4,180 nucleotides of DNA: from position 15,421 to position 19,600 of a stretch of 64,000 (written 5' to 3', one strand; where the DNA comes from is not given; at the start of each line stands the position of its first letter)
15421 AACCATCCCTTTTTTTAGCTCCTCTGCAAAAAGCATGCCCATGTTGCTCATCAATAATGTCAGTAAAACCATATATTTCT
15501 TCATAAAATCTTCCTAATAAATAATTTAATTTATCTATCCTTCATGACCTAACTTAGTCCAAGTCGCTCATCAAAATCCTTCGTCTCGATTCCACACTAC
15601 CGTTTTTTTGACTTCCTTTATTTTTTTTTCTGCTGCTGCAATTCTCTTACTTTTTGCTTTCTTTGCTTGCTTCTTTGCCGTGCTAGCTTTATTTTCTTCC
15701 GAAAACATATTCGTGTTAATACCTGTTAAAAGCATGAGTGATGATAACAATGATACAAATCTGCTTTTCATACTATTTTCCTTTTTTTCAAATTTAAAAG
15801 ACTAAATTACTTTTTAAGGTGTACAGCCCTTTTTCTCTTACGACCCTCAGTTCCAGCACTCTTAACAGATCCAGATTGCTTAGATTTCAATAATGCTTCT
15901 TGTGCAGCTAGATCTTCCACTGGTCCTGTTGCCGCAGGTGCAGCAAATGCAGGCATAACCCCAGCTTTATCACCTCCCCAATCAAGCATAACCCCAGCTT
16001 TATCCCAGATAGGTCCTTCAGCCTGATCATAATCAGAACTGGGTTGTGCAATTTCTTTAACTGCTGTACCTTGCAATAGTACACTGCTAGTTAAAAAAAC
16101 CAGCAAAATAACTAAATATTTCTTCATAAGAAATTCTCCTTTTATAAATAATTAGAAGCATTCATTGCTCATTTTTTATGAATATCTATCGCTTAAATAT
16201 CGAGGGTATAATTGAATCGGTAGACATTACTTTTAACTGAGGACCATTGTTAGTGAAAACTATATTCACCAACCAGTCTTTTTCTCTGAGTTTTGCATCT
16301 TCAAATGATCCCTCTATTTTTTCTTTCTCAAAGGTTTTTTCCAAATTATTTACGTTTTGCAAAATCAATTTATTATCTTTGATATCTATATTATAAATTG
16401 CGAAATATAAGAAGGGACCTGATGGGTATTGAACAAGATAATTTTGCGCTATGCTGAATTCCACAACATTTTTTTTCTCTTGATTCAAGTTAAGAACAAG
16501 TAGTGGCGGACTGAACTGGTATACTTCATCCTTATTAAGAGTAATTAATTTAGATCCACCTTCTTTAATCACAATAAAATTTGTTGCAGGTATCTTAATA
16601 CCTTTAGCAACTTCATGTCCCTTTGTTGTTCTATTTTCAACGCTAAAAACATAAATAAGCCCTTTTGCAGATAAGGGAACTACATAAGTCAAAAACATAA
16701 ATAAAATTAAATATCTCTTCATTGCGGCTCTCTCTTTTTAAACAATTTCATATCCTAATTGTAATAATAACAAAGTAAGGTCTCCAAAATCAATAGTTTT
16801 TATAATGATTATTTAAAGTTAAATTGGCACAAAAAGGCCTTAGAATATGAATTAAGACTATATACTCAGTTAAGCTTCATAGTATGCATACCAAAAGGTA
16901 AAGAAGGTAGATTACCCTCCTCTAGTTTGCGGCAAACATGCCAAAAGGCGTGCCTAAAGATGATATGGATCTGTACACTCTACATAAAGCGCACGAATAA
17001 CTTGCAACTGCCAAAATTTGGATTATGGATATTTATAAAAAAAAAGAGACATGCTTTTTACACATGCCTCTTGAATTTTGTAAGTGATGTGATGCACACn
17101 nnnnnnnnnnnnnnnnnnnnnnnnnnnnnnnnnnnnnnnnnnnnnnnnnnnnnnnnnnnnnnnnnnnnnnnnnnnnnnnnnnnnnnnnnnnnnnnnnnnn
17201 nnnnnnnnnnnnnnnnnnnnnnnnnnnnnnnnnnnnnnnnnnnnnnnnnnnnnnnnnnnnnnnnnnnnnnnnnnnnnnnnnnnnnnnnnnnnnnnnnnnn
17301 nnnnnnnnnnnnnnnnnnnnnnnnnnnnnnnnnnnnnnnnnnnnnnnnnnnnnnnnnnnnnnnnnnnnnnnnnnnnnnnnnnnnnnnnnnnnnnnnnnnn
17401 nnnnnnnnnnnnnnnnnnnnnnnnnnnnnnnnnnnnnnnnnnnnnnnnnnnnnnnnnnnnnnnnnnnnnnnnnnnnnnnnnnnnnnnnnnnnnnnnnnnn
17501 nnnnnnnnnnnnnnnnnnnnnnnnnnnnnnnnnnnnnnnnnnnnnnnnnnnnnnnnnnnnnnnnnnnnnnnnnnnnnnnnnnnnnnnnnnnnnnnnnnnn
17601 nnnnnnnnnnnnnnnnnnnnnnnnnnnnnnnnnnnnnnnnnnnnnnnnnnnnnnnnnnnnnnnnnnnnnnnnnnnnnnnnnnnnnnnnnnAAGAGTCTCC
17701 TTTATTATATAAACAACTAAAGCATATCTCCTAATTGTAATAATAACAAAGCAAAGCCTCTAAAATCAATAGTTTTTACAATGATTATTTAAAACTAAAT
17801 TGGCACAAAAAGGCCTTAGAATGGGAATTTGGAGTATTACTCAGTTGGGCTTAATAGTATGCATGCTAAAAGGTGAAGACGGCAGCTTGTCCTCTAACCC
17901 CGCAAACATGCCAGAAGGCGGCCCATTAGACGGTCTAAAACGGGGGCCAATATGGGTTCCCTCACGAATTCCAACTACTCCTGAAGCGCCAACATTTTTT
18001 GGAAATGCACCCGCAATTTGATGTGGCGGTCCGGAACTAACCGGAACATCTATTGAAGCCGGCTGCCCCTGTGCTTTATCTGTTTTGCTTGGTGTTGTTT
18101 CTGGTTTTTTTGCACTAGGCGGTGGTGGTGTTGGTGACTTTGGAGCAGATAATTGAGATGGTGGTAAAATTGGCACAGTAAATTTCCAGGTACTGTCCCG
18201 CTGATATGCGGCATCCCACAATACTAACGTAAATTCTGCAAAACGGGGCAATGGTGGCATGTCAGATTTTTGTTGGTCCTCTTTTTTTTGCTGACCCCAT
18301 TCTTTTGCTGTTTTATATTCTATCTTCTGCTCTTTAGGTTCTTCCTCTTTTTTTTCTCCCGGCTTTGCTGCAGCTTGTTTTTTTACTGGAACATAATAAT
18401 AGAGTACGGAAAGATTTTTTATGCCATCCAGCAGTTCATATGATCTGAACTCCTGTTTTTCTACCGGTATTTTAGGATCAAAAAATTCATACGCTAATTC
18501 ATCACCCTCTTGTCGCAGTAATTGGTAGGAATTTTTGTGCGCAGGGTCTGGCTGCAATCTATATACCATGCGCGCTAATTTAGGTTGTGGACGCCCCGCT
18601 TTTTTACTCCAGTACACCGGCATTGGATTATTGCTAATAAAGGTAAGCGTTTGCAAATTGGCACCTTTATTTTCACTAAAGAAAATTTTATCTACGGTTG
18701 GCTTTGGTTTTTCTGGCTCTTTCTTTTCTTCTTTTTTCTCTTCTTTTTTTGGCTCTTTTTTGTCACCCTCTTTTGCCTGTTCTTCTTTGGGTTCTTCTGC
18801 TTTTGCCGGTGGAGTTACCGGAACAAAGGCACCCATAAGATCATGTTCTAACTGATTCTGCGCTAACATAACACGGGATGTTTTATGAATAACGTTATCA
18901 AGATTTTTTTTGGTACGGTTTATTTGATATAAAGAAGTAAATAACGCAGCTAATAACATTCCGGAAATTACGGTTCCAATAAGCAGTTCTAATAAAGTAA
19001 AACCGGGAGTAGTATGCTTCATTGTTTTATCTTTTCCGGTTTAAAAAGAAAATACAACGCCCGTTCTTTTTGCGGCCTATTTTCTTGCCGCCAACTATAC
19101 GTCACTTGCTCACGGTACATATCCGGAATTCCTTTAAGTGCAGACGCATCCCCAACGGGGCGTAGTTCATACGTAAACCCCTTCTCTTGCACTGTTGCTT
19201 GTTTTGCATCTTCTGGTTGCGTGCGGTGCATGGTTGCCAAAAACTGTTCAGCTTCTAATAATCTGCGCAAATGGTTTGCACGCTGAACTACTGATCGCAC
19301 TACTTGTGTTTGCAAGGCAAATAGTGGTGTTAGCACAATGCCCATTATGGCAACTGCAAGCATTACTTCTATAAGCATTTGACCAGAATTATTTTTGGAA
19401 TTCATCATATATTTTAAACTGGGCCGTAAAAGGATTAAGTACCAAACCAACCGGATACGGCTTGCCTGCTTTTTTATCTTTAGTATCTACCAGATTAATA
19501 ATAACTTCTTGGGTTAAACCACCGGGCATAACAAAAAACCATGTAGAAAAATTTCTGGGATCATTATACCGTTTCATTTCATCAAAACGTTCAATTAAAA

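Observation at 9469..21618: Pseudopilin operon gspF-G-H-I-J-like is split from its gspK-like gene by a ~7-kb island of secreted proteins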

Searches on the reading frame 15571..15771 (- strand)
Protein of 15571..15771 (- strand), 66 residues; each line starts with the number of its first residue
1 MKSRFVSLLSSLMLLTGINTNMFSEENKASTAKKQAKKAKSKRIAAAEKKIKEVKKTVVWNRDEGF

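Call 4: search_protein_families(library=pfam, max_evalue=1, proteins=[window:15571-15771:-])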
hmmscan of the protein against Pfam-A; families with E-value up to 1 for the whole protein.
window:15571-15771:- (66 aa): 0 families

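Call 86: search_protein_families(library=ncbifam, max_evalue=0.01, proteins=[window:15571-15771:-])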
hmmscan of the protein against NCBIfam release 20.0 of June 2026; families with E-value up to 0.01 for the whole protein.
window:15571-15771:- (66 aa): 1 family
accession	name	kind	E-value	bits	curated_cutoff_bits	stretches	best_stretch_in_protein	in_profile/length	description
NF041193.1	lipo_SP0191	subfamily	0.00013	22.1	75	1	1-64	1-62/190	SP0191 family lipoprotein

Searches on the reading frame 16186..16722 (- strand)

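Call 4: search_protein_families(library=pfam, max_evalue=1, proteins=[window:16186-16722:-])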
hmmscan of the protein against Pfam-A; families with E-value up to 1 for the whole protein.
window:16186-16722:- (178 aa): 2 families
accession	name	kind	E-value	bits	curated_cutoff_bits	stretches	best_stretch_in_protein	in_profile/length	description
PF09579.15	Spore_YtfJ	-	0.067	13.9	25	1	31-65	32-66/81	Sporulation protein YtfJ (Spore_YtfJ)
PF03989.18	DNA_gyraseA_C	-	0.091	12.7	27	0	40-66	11-39/48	DNA gyrase C-terminal domain, beta-propeller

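Call 6: search_protein_families(library=ncbifam, max_evalue=0.1, proteins=[window:16186-16722:-])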
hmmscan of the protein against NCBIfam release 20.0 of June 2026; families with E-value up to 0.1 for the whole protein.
window:16186-16722:- (178 aa): 0 families

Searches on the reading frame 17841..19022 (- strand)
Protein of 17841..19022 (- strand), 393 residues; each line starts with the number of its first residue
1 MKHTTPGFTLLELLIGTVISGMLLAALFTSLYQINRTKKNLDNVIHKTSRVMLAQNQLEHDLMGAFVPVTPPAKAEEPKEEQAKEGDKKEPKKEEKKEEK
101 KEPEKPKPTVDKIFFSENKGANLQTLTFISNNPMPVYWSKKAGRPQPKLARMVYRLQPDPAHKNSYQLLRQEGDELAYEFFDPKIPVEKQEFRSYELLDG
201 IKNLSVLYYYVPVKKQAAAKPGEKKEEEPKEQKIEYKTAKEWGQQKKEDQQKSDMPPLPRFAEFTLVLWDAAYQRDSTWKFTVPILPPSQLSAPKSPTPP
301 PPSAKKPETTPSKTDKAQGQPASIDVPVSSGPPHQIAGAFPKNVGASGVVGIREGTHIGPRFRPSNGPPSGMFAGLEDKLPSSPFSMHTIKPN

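Call 3: search_protein_families(library=pfam, max_evalue=0.1, proteins=[window:17841-19022:-])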
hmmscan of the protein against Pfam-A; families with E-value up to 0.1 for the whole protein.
window:17841-19022:- (393 aa): 2 families
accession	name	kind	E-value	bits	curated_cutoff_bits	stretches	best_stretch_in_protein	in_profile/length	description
PF07963.17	N_methyl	-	0.00019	21.3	21.2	1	7-28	6-27/27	Prokaryotic N-terminal methylation motif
PF19084.5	DUF5775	-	0.013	16.2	28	1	14-95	11-81/81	Family of unknown function (DUF5775)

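Call 6: search_protein_families(library=ncbifam, max_evalue=0.1, proteins=[window:17841-19022:-])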
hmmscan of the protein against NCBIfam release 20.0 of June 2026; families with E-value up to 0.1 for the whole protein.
window:17841-19022:- (393 aa): 8 families
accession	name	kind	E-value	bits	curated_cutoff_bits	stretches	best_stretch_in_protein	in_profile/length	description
TIGR01707.1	gspI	equivalog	0.00067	20.1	44.35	1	7-83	1-70/101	type II secretion system minor pseudopilin GspI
TIGR02532.1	IV_pilin_GFxxxE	domain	0.001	18.8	16.3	1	7-27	3-23/24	prepilin-type N-terminal cleavage/methylation domain-containing protein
TIGR04526.1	predic_Ig_block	subfamily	0.0018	17.2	150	1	15-113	10-112/693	putative immunoglobulin-blocking virulence protein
NF041002.1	pilin_ComGF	equivalog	0.014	15.7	80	1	6-82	2-75/139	competence type IV pilus minor pilin ComGF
TIGR01711.1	gspJ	equivalog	0.015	15.1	64.85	0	7-65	2-60/192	type II secretion system minor pseudopilin GspJ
TIGR01710.1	typeII_sec_gspG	equivalog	0.038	14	88.85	1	7-36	2-32/134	type II secretion system major pseudopilin GspG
NF006453.0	PRK08808.1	equivalog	0.04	13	295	1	2-66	3-67/211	type II secretion system protein J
NF007848.0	PRK10557.1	equivalog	0.089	12.1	120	0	2-62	7-67/192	prepilin peptidase-dependent protein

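Call 62: search_solved_structures(query=A8, max_evalue=1)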
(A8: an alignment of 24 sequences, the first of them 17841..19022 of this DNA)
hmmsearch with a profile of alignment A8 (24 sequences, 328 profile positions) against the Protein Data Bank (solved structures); distinct sequences matched with E-value up to 1: 8.
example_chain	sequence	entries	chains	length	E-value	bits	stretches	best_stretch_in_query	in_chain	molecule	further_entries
7tgg_A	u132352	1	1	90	0.011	18.2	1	2-29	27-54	Geopilin domain 1 protein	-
9egp_A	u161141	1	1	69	0.023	17.2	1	2-28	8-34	Geopilin domain 1 protein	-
9laa_A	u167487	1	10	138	0.029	16.8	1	3-25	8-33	Type IV pilin protein PilA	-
8tum_e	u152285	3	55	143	0.045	16.2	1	5-72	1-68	Type IV major pilin protein PilA | Pilin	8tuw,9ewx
6xxd_A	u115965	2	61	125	0.15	14.5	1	5-35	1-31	PilA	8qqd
9lab_B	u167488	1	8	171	0.37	13.2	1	1-24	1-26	MSHA major pilin subunit MshA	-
8tj2_C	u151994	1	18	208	0.76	12.2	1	5-44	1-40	Type IV major pilin protein PilA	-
2m7g_A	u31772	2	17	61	0.91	11.9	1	5-29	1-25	Geopilin domain 1 protein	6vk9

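Call 67: find_homologous_proteins(query=window:17841-19022:-, max_evalue=0.001)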
Query window:17841-19022:- (393 aa): 22 proteins with E <= 0.001 among 8000 candidates.
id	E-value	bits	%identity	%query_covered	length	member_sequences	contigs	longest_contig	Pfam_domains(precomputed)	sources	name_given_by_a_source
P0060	2.4e-244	829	100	95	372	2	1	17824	-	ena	-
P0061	2.0e-126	440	55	96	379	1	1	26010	PF07963.18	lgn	-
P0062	5.6e-124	432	55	98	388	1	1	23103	PF07963.18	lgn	-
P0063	5.7e-58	215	42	71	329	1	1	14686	-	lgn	-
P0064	4.2e-52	196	39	81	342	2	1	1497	-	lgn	-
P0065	9.3e-48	181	37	71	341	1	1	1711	-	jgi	jgi:hypothetical protein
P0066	3.6e-46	176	36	82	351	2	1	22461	-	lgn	-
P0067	5.4e-46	176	38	71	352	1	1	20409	-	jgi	jgi:type II secretory pathway component PulJ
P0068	1.5e-45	174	36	84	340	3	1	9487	-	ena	-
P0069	4.1e-43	166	36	83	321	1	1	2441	-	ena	-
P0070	5.6e-42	162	37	78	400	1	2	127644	-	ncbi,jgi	-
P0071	1.4e-39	155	35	82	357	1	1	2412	-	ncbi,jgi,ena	jgi:type II secretory pathway component PulJ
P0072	1.9e-36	144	38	58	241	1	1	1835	-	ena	-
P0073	4.6e-36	143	36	73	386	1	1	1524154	-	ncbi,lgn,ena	-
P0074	2.9e-35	140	36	71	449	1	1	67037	-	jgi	jgi:type II secretory pathway pseudopilin PulG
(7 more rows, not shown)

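Call 76: predict_structure(alignment_id=A11)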
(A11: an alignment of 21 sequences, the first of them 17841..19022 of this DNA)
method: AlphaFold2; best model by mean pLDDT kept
length: 393 residues; sequences in the alignment: 21
mean_pLDDT: 63.0   pTM: 0.54
mean pLDDT of the five models: 63.0, 62.7, 62.2, 62.2, 61.8
residues with pLDDT >= 90: 95; 70-90: 77; 50-70: 49; < 50: 172
segments of 3 or more residues with pLDDT < 50: 71-107, 215-232, 245-254, 288-393
pLDDT, mean of each block of 10 residues (from residue 1): 65 91 94 92 91 92 74 38 33 40 47 80 89 58 69 93 94 87 85 91 90 48 41 61 52 58 92 92 69 41 37 32 30 30 31 39 41 37 39 38
secondary structure, 60 per line:
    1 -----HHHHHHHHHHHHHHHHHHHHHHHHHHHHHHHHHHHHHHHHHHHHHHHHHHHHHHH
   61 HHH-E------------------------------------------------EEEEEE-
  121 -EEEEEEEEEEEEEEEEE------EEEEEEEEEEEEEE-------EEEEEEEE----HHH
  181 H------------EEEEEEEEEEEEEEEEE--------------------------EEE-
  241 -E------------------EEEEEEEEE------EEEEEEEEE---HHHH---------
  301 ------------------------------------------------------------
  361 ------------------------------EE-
elements in order: H6-63 E114-119 E122-138 E145-158 E166-173 H178-181 E194-210 E237-239 E261-269 E276-284 H288-291

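Call 78: fold_search(model_id=the predicted structure, library=pdb)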
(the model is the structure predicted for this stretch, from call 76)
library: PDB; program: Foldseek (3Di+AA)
matches with E <= 10: 153; with E <= 0.001: 0
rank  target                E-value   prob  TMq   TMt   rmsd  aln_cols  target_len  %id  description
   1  3cfi_H                2.4e-03  1.00  0.20  0.45   8.1       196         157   13  Nanobody-aided structure determination of the EPSI:EPSJ pseudopilin heterdimer from Vibrio Vulnificus (released 2009-01-13)
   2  8h2i_cE               4.2e-01  0.04  0.09  0.11  14.5       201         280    9  Near-atomic structure of five-fold averaged PBCV-1 capsid (released 2022-11-16)
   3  2ikk_B                1.4e+00  0.04  0.09  0.19  14.4       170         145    7  Structural Genomics, the crystal structure of the C-terminal domain of Yurk from Bacillus subtilis subsp. subtilis str (released 2006-10-31)
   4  8y3n_B                2.0e+00  0.11  0.09  0.25  10.7        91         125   10  The self-assembled nanotube of CPC46A/Q70C (released 2024-11-06)
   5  2ikk_A                2.0e+00  0.04  0.10  0.22  13.8       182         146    6  Structural Genomics, the crystal structure of the C-terminal domain of Yurk from Bacillus subtilis subsp. subtilis str (released 2006-10-31)
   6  6ve2_A                2.1e+00  0.04  0.08  0.09  14.6       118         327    9  Tetradecameric PilQ bound by TsaP heptamer from Pseudomonas aeruginosa (released 2020-12-23)
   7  6qx5_A                2.2e+00  0.13  0.12  0.10   6.6        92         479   12  Crystal structure of T7 bacteriophage portal protein, 12mer, closed valve (released 2019-09-04)
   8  4zor_B                2.4e+00  0.06  0.09  0.23  10.2        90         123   13  The structure of the S37P MS2 viral capsid assembly. (released 2016-09-07)
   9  7r5k_T0               2.7e+00  0.04  0.14  0.07  12.1       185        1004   11  Human nuclear pore complex (constricted) (released 2022-06-22)
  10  7tf8_B                2.7e+00  0.02  0.08  0.03  16.7       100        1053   15  SARS-CoV-2 Omicron 3-RBD down Spike Protein Trimer without the P986-P987 stabilizing mutations (S-GSAS-Omicron) (released 2022-02-16)
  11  4hxg_E                2.7e+00  0.01  0.08  0.06  19.7       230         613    6  Pyrococcus horikoshii acylaminoacyl peptidase (orthorhombic crystal form) (released 2013-05-08)
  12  4z2o_A                2.8e+00  0.02  0.08  0.17  15.5       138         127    8  High resolution crystal structure of short hoefavidin-hoef-peptide complex (released 2015-07-15)
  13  6x04_K                2.8e+00  0.01  0.08  0.09  14.0       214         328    9  Nup133 (aa55-481) from S. cerevisiae bound by VHH-SAN5 (released 2020-12-09)
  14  4z28_A                3.0e+00  0.02  0.08  0.17  15.5       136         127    8  Crystal structure of short hoefavidin biotin complex (released 2015-07-15)
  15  7nr4_A                3.1e+00  0.11  0.08  0.09   4.9        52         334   12  X-RAY STRUCTURE OF PRMT6 IN COMPLEX WITH indazole type inhibitor (released 2021-04-07)
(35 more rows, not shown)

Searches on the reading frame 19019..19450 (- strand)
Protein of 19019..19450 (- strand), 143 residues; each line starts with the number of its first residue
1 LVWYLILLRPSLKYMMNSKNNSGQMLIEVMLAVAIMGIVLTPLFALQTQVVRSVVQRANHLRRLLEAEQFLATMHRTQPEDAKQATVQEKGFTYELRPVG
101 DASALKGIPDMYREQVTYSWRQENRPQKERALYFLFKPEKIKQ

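Call 3: search_protein_families(library=pfam, max_evalue=0.1, proteins=[window:19019-19450:-])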
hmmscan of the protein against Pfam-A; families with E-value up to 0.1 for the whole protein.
window:19019-19450:- (143 aa): 1 family
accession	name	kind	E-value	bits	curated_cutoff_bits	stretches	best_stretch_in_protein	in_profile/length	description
PF07963.17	N_methyl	-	0.00037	20.4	21.2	1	26-43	9-26/27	Prokaryotic N-terminal methylation motif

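Call 6: search_protein_families(library=ncbifam, max_evalue=0.1, proteins=[window:19019-19450:-])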
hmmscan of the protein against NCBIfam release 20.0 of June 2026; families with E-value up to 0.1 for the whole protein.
window:19019-19450:- (143 aa): 8 families
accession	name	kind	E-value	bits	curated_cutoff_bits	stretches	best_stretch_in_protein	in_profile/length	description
NF007660.0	PRK10332.1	equivalog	0.00083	19.8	86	1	19-85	6-72/107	prepilin-type N-terminal cleavage/methylation domain-containing protein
NF047828.1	T3SSXpsI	equivalog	0.0023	18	150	1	23-86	3-66/132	type II secretion system protein XpsI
NF038304.1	EPS_HpsC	equivalog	0.0087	15.7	200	1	7-51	6-50/318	hormogonium polysaccharide secretion pseudopilin HpsC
NF041013.1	T4P_ComGE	equivalog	0.0093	16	49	1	19-88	1-70/83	competence type IV pilus minor pilin ComGE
NF005447.0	PRK07036.1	equivalog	0.017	13.8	618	1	80-118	317-354/468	aminotransferase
TIGR02599.1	TIGR02599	subfamily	0.033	13.4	256.5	1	26-115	4-88/361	Verru_Chthon cassette protein C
TIGR02523.1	type_IV_pilV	equivalog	0.061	13.8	52.2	1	22-74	2-54/139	type IV pilus modification protein PilV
NF007848.0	PRK10557.1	equivalog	0.073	12.4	120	1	16-74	5-63/192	prepilin peptidase-dependent protein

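Call 63: search_solved_structures(query=A9, max_evalue=1)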
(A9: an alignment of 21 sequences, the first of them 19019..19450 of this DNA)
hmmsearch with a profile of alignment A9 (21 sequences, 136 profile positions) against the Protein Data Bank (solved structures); distinct sequences matched with E-value up to 1: 8.
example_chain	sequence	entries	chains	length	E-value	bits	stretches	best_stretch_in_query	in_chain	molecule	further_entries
9egp_A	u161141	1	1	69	0.00023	24.4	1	3-45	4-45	Geopilin domain 1 protein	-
7tgg_A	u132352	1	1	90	0.00034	23.9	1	3-58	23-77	Geopilin domain 1 protein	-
9laa_A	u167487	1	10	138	0.0034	20.7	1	5-26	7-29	Type IV pilin protein PilA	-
2m7g_A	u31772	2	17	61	0.28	14.5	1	10-60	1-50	Geopilin domain 1 protein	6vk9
9lab_B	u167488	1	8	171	0.37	14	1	5-26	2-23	MSHA major pilin subunit MshA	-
5g23_A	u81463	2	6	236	0.44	13.8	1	7-36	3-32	TYPE-IV LIKE PILIN TTHA1219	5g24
2p4f_A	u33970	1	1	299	0.61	13.4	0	72-126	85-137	Similar to sp|P32453 Saccharomyces cerevisiae YNL315c ATP11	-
7n8s_A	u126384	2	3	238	0.77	13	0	21-74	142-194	LINE-1 retrotransposable element ORF2 protein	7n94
